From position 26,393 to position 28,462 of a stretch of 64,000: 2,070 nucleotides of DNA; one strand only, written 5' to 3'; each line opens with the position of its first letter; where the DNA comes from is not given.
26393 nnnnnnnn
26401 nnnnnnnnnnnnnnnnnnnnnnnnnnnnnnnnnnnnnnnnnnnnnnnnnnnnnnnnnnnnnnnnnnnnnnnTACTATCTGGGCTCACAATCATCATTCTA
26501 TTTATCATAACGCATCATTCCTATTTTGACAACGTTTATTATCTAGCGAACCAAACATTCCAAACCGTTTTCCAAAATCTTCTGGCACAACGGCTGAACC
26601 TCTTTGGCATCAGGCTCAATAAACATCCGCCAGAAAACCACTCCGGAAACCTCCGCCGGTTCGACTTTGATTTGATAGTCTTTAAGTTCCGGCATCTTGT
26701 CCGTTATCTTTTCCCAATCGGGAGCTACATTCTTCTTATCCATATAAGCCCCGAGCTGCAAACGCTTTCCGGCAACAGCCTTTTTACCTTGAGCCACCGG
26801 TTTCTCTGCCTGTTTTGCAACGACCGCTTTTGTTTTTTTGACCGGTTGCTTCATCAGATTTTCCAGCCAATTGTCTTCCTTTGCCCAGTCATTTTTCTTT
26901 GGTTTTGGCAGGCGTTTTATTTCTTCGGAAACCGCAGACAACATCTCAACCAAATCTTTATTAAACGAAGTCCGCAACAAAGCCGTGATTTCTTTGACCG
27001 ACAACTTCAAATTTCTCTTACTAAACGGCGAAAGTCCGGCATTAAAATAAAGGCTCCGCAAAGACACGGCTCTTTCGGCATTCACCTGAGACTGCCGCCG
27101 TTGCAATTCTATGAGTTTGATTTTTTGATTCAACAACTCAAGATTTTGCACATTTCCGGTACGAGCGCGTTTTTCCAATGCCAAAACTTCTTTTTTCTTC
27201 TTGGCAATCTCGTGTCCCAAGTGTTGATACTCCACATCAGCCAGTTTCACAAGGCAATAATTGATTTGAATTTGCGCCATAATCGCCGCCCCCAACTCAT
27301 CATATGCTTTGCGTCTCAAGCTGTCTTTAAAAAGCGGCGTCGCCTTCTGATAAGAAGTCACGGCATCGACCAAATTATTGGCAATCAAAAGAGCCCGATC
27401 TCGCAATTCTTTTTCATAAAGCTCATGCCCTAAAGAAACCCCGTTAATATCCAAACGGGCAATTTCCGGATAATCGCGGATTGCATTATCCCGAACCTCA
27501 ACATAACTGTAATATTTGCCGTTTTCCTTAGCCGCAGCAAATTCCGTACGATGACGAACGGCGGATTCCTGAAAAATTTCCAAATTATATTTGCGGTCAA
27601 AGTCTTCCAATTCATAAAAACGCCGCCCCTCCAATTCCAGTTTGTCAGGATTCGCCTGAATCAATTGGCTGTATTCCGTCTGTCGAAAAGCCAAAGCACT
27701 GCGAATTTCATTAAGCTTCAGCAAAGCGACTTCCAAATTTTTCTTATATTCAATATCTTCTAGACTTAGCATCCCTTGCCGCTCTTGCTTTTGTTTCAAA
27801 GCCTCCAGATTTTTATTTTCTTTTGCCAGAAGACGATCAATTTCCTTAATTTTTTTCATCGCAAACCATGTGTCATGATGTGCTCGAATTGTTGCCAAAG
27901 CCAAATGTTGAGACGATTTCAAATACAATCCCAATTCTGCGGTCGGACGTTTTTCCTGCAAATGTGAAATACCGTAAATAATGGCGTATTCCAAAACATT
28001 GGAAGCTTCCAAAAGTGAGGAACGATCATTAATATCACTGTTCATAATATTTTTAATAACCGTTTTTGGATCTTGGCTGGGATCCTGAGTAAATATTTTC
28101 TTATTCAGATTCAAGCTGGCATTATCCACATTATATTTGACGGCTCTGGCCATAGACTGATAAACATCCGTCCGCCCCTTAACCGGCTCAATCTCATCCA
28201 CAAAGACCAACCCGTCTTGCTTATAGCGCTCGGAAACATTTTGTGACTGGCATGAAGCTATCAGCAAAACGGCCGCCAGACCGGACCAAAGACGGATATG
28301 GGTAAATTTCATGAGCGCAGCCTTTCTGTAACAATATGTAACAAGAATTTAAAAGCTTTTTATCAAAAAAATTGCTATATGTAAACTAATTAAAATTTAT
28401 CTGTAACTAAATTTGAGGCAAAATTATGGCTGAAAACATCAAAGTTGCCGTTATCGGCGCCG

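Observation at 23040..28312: Compact operon of a TolC-like lipoprotein with SPOR-like tail, a pentapeptide-repeat protein and an orphan VirD4/TraG-like type IV coupling protein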

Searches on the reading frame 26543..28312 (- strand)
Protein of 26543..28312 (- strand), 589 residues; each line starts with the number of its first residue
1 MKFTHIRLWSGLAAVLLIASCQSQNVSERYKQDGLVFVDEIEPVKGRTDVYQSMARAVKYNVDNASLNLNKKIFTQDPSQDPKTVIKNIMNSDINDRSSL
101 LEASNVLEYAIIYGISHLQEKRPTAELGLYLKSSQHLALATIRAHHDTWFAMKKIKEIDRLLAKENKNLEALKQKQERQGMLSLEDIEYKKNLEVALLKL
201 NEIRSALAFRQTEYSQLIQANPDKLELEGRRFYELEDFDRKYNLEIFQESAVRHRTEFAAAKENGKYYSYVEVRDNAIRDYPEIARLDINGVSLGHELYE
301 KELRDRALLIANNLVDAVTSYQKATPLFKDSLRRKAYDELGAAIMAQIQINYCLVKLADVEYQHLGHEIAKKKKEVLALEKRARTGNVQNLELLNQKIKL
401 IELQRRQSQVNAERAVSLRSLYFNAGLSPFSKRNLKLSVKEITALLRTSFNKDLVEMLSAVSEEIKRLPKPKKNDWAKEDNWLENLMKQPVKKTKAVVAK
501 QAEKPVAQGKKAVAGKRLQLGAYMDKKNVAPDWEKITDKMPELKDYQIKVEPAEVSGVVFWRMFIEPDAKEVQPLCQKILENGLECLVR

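Call 3: search_protein_families(library=pfam, proteins=[window:26543-28312:-], max_evalue=0.1)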
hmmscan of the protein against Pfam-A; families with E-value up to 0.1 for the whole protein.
window:26543-28312:- (589 aa): 0 families

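Call 4: search_protein_families(library=ncbifam, proteins=[window:26543-28312:-], max_evalue=0.1)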
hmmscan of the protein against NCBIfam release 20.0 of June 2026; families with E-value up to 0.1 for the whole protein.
window:26543-28312:- (589 aa): 1 family
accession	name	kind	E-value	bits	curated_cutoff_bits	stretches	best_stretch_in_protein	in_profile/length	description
NF006323.0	PRK08537.1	equivalog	0.018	14.4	235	1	270-360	52-145/181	2-oxoacid:ferredoxin oxidoreductase subunit gamma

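Call 17: find_homologous_proteins(query=window:26543-28312:-)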
Query window:26543-28312:- (589 aa): 124 proteins with E <= 0.001 among 8000 candidates; the best 120 are listed.
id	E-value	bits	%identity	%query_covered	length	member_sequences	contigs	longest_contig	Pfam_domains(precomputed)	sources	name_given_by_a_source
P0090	0.0e+0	1282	100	100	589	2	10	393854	-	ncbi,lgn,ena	-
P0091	1.4e-259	880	69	100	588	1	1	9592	-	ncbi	-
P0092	2.8e-195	668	55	98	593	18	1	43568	-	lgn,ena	-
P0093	3.3e-184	632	53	98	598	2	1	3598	-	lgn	-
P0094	7.8e-181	621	51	100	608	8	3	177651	-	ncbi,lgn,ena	-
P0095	1.9e-180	619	51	100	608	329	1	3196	-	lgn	-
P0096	6.1e-175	601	50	100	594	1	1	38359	-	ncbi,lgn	-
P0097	1.7e-165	570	50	94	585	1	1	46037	PF05036.19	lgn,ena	-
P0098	3.8e-165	569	50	94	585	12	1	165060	PF05036.19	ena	-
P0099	2.6e-164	566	48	98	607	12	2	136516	-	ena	-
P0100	6.6e-160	552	48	98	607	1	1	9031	-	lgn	-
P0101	1.7e-159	550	48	100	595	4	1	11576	-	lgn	-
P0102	3.4e-158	546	46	100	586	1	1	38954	PF05036.19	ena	-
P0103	1.2e-157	544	46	98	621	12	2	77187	-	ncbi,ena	-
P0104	2.1e-150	520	45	99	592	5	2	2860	-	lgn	-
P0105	3.7e-149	516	44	100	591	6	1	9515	PF05036.19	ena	-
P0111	1.6e-145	504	44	100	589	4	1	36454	PF05036.19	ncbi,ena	-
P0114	2.0e-144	500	44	100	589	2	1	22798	PF05036.19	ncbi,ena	-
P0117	4.0e-143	496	43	100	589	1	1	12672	PF05036.19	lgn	-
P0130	1.4e-137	478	43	99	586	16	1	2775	PF05036.19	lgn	-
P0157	1.5e-114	402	40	93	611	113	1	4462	PF02321.24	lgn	-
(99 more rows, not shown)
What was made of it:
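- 26543..28312 (-): G1: 589-aa lipoprotein, an OMF (TolC/NodT)-derived helical domain plus linker plus SPOR domain. 124 homologues (call 17).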

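Call 19: search_solved_structures(query=window:26543-28312:-, max_evalue=10)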
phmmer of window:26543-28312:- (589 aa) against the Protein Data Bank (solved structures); distinct sequences matched with E-value up to 10: 2.
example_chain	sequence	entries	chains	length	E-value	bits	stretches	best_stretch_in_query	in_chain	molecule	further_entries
7c9v_D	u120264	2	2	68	0.99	11.3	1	58-90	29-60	VP4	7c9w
7c80_D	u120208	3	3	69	1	11.3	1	58-90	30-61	VP4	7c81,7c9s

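Call 23: search_solved_structures(query=A1, max_evalue=1, show_alignments=2)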
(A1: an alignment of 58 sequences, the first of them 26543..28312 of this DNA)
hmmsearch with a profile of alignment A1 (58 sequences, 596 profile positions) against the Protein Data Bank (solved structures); distinct sequences matched with E-value up to 1: 0.
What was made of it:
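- Tried and rejected: G1 found nothing, as a single sequence or as a profile (calls 19, 23).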

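Call 27: find_related_loci(query=A1, collection=genome_contigs, flank=10000)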
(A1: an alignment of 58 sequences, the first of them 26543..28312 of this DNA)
Query A1 (589 aa) in genome_contigs; peptide patterns used: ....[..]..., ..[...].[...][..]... (x = any residue, [..] = any of these).
187 stretches matched a pattern; 107 encode a relative of the query (tblastn E <= 1e-3); the best 80 are kept; 80 distinct loci.
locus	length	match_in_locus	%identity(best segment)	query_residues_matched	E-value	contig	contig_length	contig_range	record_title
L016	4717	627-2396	92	1-589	0e+0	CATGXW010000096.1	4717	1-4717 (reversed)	MAG: uncultured Alphaproteobacteria bacterium isolate extra-SRR4116678.3_1677764740 genome assembly, contig: NODE_5509_l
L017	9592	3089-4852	69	1-589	0e+0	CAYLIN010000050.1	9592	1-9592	MAG TPA_asm: uncultured Azospirillaceae bacterium isolate SRP199465_co2_209 genome assembly, contig: NODE_22497_length_9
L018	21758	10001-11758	55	11-589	0e+0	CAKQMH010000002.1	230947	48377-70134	MAG: uncultured Alphaproteobacteria bacterium isolate REFINED_METABAT215_TOP10_CONTIGS_1500_ASSEMBLY_K77_MERGED__Hadza_M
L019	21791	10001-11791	51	1-589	0e+0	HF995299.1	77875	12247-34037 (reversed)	Proteobacteria bacterium CAG:495 genomic scaffold, scf97, whole genome shotgun sequence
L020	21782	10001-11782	50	1-589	0e+0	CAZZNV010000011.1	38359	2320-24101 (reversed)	MAG TPA_asm: uncultured Azospirillaceae bacterium isolate SRP199465_co1_58 genome assembly, contig: NODE_2331_length_383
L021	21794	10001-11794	46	11-589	1e-169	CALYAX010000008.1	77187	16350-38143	MAG: uncultured Alphaproteobacteria bacterium isolate BRZ_DH__bin41 genome assembly, contig: BRZ_DH__NODE_379_length_771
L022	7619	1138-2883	46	3-589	1e-156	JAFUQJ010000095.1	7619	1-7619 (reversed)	MAG: Alphaproteobacteria bacterium isolate RGIG4730 Roe_deer_Rectum.Co__c1510116, whole genome shotgun sequence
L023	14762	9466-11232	44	1-589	2e-155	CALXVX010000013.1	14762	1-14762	MAG: uncultured Alphaproteobacteria bacterium isolate E21__bin46 genome assembly, contig: E21__k127_6323637, whole genom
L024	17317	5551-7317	44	1-589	2e-154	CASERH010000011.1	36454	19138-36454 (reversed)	uncultured proteobacterium isolate O27_L1_392392_idba_bin.56 genome assembly, contig: O27_L1_392392_idba_bin.56.fa_scaff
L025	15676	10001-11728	46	12-589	3e-154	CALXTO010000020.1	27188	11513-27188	MAG: uncultured Alphaproteobacteria bacterium isolate BRZ_CT__bin33 genome assembly, contig: BRZ_CT__NODE_2334_length_27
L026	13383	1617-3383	44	1-589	3e-153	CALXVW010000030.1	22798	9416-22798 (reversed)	MAG: uncultured Alphaproteobacteria bacterium isolate E40__bin9 genome assembly, contig: E40__k127_4006441, whole genome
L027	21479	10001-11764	45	7-589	2e-152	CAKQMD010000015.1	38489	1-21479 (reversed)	MAG: uncultured Alphaproteobacteria bacterium isolate REFINED_METABAT215_TOP10_CONTIGS_1500_ASSEMBLY_K77_MERGED__Nepal_M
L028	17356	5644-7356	43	14-589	4e-149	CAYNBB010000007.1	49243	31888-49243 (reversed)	MAG TPA_asm: uncultured Azospirillaceae bacterium isolate SRP225648_co1_885 genome assembly, contig: NODE_1225_length_49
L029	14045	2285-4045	43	12-589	1e-147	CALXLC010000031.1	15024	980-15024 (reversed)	MAG: uncultured Alphaproteobacteria bacterium isolate E27__bin196 genome assembly, contig: E27__k127_6538004, whole geno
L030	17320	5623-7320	44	19-589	8e-148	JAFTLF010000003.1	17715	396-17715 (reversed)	MAG: Alphaproteobacteria bacterium isolate RGIG3920 Roe_deer_Cecum-3__c9826, whole genome shotgun sequence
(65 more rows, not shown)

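Call 37: search_protein_families(library=pfam, alignment_id=A1, max_evalue=0.01)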
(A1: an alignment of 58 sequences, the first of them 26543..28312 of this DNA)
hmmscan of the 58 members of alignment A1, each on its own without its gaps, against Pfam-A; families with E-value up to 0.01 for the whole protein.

A. member 1, window:26543-28312:- (589 aa): 0 families

B. families by the number of members that match (of 58 scanned): 7 families
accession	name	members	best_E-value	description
PF05036.18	SPOR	29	1.1e-06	SPOR domain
PF20140.4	DUF6530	2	0.00051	Family of unknown function (DUF6530)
PF02321.23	OEP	2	0.0027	Outer membrane efflux protein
PF01876.22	RNase_P_p30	1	0.0037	RNase P subunit p30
PF09468.16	RNase_H2-Ydr279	1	0.0049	Ydr279p protein family (RNase H2 complex component) wHTH domain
PF03449.20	GreA_GreB_N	1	0.0074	Transcription elongation factor, N-terminal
PF10845.14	DUF2576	1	0.0095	Protein of unknown function (DUF2576)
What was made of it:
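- On SPOR domain proteins: PF05036 hits 29 of 58 family members, best 1.1e-6 (call 37).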

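Call 38: predict_structure(alignment_id=A1)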
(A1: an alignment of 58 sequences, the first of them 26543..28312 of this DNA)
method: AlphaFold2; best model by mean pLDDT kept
length: 589 residues; sequences in the alignment: 58
mean_pLDDT: 83.6   pTM: 0.71
mean pLDDT of the five models: 83.6, 82.9, 81.8, 80.4, 80.1
residues with pLDDT >= 90: 292; 70-90: 203; 50-70: 50; < 50: 44
segments of 3 or more residues with pLDDT < 50: 22-32, 466-473, 490-512
pLDDT, mean of each block of 10 residues (from residue 1): 71 73 44 63 90 95 90 70 86 71 93 90 84 95 95 95 94 93 91 94 95 94 88 71 87 91 85 87 81 80 93 95 91 94 95 90 93 93 80 93 94 92 91 90 92 81 50 51 61 39 35 73 92 92 91 87 91 88 87
secondary structure, 60 per line:
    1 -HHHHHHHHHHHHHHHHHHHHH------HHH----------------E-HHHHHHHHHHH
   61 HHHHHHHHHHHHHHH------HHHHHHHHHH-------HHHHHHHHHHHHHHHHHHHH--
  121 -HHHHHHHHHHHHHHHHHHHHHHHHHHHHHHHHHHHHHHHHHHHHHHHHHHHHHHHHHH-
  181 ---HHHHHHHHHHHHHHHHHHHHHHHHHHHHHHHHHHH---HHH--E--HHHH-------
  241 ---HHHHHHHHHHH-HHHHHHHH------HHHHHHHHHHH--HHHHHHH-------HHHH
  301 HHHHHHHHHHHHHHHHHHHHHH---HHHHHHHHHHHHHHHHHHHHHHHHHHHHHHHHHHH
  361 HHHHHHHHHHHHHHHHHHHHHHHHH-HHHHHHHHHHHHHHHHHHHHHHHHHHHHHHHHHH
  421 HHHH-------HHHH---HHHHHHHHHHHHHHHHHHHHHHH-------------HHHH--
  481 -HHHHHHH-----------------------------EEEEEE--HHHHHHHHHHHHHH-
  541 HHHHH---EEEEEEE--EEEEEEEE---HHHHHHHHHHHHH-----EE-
elements in order: H2-22 H50-75 H82-91 H99-118 H122-179 H184-218 H230-233 H244-254 H256-263 H270-280 H283-289 H297-322 H326-385 H387-424 H432-435 H439-461 H475-478 H482-488 E518-523 H526-539 H541-545 E549-555 E558-565 H569-581
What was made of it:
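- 26543..28312 (-): AF2 pLDDT 83.6 (call 38).
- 26930..28165 (-): G1 TolC-like all-helical domain (residues 50-461) with no beta-barrel hairpins. No strand of 3 or more residues in the model before residue 518 (call 38).
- On Outer-membrane factor (TolC/OEP, NodT lipoprotein subfamily): No strands before residue 518 in a confident model (call 38).
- Checked: The model shows two long helical hairpins, a disordered linker and a C-terminal alpha/beta domain (call 38).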

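Call 58: search_protein_families(library=padloc, proteins=[window:26543-28312:-], max_evalue=0.01)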
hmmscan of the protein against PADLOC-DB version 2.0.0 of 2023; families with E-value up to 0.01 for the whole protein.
window:26543-28312:- (589 aa): 0 families

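Call 81: search_protein_representatives(alignment_id=A1)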
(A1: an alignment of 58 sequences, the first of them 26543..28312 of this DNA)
Query: 58 sequences, 596 profile positions. Proteins with E-value up to 0.001 (for the whole library): 1920; up to 1e-10: 161; up to 1e-30: 67. The best 150 are listed.
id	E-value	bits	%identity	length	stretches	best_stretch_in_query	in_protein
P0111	2.4e-245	832.1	-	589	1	1-596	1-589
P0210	5.4e-232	788.0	-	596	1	1-596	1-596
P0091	5.1e-225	765.0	-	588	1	1-596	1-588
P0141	2.7e-218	742.8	-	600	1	1-596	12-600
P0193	6.8e-208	708.4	-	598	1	1-596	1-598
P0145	1.4e-201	687.5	-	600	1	1-596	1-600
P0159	2.8e-201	686.6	-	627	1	7-596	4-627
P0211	4.2e-199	679.4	-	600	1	1-596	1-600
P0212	1.1e-198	677.9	-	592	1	4-596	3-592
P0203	8.9e-197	671.7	-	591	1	1-596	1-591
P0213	1.3e-196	671.2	-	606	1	1-596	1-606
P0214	2.3e-196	670.3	-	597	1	1-596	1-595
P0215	8.5e-193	658.6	-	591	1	10-596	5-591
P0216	1.8e-188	644.3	-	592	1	1-596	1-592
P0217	1.0e-185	635.2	-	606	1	6-596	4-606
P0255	3.7e-43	164.4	-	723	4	97-451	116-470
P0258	3.1e-39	151.4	-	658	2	90-596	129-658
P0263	3.5e-34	134.8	-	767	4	101-451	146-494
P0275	2.6e-26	108.7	-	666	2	89-596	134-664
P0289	1.2e-20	90.0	-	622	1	48-596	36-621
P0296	4.4e-19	84.9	-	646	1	1-595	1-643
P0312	3.2e-15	72.1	-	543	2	104-453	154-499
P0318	1.4e-14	70.0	-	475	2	102-452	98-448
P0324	1.2e-13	66.9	-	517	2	101-453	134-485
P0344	9.5e-12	60.6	-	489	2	101-438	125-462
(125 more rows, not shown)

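Call 82: search_protein_families(library=pfam, proteins=[P0255, P0258, P0263, P0275, P0289, P0296, P0312, P0318, P0324, P0344], max_evalue=0.001)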
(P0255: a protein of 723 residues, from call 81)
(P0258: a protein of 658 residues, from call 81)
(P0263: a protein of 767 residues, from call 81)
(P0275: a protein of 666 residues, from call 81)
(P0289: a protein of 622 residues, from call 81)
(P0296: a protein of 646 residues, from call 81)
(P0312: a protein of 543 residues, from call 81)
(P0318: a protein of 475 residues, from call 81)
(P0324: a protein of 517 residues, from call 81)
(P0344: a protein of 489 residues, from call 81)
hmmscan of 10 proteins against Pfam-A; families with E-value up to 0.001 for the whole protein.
P0255 (723 aa): 1 family
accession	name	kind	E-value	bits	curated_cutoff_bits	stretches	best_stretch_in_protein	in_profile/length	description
PF02321.23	OEP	-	8.6e-25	88.1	22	2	42-240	3-187/187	Outer membrane efflux protein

P0258 (658 aa): 1 family
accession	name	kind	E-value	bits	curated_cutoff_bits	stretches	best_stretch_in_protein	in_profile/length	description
PF02321.23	OEP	-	6.6e-25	88.4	22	2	286-462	3-187/187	Outer membrane efflux protein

P0263 (767 aa): 1 family
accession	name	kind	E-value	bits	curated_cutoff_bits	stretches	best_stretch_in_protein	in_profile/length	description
PF02321.23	OEP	-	1.7e-29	103.4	22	2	293-422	4-137/187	Outer membrane efflux protein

P0275 (666 aa): 1 family
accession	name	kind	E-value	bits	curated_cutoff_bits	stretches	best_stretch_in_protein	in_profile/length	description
PF02321.23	OEP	-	6.5e-20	72.2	22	2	293-413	4-128/187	Outer membrane efflux protein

P0289 (622 aa): 2 families
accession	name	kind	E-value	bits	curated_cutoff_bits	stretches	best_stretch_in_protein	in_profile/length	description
PF02321.23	OEP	-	3.4e-11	43.7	22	1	41-154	2-122/187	Outer membrane efflux protein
PF05036.18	SPOR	-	0.00011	22.9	21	1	551-620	7-74/76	SPOR domain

P0296 (646 aa): 1 family
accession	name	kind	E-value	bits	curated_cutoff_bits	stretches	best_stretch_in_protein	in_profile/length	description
PF02321.23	OEP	-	4.1e-17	63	22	1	279-456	3-184/187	Outer membrane efflux protein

P0312 (543 aa): 1 family
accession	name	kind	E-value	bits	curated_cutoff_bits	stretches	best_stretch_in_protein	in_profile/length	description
PF02321.23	OEP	-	5.4e-27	95.3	22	2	72-271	2-187/187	Outer membrane efflux protein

P0318 (475 aa): 1 family
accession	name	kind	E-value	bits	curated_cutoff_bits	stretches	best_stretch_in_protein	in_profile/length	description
PF02321.23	OEP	-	2.2e-29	103.1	22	2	18-217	2-187/187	Outer membrane efflux protein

P0324 (517 aa): 1 family
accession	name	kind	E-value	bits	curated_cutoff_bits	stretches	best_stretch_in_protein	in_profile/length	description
PF02321.23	OEP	-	1.3e-31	110.3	22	2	54-254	1-187/187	Outer membrane efflux protein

P0344 (489 aa): 1 family
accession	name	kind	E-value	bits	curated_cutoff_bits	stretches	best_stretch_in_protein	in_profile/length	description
PF02321.23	OEP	-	1.2e-30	107.2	22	2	45-245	1-187/187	Outer membrane efflux protein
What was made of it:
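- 26543..28312 (-): Distant profile hits are Pfam OEP proteins (calls 81, 82).
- On Outer-membrane factor (TolC/OEP, NodT lipoprotein subfamily): However, the family profile retrieves proteins that are PF02321 at 1e-11 to 1e-31 (calls 81, 82).
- Closest known: Outer-membrane factors of tripartite pumps. Same: Sequence-profile relatives are Pfam OEP proteins (calls 81, 82).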

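Call 91: find_encoding_contigs(protein=P0258, flank=8000, max_places=3)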
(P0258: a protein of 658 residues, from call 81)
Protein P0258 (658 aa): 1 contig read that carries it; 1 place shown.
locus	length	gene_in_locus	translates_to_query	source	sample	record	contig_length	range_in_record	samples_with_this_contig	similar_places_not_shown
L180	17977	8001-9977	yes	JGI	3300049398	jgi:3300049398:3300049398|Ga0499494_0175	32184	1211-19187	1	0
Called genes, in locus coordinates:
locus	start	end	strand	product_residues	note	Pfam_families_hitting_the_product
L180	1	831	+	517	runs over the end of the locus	-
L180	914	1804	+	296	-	PF00483:NTP_transferase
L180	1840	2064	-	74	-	PF13467:RHH_4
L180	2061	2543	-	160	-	PF04386:SspB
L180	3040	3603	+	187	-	PF00186:DHFR_1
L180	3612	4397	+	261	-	PF00303:Thymidylat_synt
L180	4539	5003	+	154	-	-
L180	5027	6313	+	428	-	PF02133:Transp_cyt_pur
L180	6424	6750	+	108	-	-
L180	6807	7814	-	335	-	PF01408:GFO_IDH_MocA, PF22725:GFO_IDH_MocA_C3, PF02894:GFO_IDH_MocA_C (weak)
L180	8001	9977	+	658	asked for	PF02321:OEP (faint)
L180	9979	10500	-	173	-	-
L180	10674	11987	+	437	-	PF00805:Pentapeptide, PF13576:Pentapeptide_3 (faint), PF13599:Pentapeptide_4, PF25296:Decapeptide (faint), PF00805:Pentapeptide (weak)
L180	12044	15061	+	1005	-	-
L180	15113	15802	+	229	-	-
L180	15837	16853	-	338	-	PF01656:CbiA, PF09140:MipZ (weak), PF10609:ParA, PF13614:AAA_31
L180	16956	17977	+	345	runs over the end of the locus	PF01145:Band_7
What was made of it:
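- Closest known: OEP-SPOR fusion proteins of other Alphaproteobacteria. Same: P0258 sits in the same GFO | OEP-SPOR | PRP | T4CP-like arrangement (call 91).
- L180 carries the triad plus GFO with otherwise different flanks (call 91). The triad recurs in L180 with different outer flanks (call 91).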
